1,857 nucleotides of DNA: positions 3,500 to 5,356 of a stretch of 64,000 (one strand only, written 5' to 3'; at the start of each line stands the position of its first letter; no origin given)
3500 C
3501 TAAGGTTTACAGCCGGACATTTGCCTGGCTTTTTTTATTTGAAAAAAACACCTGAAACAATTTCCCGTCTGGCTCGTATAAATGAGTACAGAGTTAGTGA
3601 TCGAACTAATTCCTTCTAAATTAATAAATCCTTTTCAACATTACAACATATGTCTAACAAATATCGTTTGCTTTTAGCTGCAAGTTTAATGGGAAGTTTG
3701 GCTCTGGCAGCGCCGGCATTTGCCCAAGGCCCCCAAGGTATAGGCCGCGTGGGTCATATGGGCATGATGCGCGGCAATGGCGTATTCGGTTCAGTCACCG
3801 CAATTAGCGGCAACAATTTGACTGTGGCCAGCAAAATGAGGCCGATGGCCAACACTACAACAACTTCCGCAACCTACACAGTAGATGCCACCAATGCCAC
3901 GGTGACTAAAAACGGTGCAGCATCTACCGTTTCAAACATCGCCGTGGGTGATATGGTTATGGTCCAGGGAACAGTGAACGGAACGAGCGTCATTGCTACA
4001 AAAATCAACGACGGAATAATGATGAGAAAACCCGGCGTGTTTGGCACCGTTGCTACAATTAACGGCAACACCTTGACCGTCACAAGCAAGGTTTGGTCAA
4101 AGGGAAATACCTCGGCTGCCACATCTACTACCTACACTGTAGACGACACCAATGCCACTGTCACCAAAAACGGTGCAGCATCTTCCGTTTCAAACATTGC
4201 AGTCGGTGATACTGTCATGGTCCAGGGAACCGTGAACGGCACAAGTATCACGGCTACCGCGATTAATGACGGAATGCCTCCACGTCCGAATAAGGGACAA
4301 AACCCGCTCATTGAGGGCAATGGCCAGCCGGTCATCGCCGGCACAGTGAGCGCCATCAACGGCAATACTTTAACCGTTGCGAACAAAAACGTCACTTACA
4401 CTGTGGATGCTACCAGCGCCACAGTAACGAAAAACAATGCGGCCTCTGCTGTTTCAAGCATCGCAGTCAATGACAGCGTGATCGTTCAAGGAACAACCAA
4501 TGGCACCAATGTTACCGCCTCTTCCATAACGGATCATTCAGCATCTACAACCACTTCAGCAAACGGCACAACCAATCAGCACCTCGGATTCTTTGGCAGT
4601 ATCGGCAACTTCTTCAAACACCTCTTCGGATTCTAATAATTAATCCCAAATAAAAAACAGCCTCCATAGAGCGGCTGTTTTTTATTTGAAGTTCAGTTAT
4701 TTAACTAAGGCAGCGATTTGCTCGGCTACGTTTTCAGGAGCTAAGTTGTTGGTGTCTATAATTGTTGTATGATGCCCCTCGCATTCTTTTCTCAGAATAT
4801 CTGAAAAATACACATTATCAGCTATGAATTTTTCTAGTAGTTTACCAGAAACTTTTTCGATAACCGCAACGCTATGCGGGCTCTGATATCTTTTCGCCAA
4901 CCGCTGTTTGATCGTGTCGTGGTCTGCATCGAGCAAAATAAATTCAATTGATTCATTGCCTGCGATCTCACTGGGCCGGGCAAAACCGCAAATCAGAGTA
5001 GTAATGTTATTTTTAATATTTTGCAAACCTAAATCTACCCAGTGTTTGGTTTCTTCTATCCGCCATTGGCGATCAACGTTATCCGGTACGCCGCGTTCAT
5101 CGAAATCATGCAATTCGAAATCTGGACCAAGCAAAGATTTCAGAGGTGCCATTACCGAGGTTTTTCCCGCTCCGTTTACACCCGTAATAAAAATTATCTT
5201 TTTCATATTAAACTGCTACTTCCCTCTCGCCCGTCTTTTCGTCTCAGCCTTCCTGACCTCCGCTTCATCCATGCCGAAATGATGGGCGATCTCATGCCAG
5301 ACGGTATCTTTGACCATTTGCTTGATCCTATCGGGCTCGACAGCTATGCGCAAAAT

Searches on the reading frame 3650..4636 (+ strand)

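Call 65: search_protein_families(library=pfam, proteins=[window:3650-4636:+], max_evalue=0.001)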
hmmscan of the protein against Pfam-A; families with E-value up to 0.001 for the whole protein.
window:3650-4636:+ (328 aa): 3 families
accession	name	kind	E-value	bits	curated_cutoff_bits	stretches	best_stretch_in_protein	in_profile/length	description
PF18914.6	DUF5666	-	1.2e-18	67.6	27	3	47-119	2-59/60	Domain of unknown function (DUF5666)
PF21159.3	FlgK_2nd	-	1.5e-05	25.8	24.7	0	154-242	17-101/116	Flagellar hook-associated protein 1, D3 domain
PF01336.31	tRNA_anti-codon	-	0.00038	20.8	27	0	83-111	31-59/75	OB-fold nucleic acid binding domain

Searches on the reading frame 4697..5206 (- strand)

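Call 65: search_protein_families(library=pfam, proteins=[window:4697-5206:-], max_evalue=0.001)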
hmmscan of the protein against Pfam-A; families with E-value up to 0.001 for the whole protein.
window:4697-5206:- (169 aa): 2 families
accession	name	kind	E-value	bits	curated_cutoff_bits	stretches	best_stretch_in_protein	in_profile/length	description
PF13238.12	AAA_18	-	5.3e-06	27.3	29.4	1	5-112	1-117/128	AAA domain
PF13671.12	AAA_33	-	0.00014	22.6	27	0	86-123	98-136/143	AAA domain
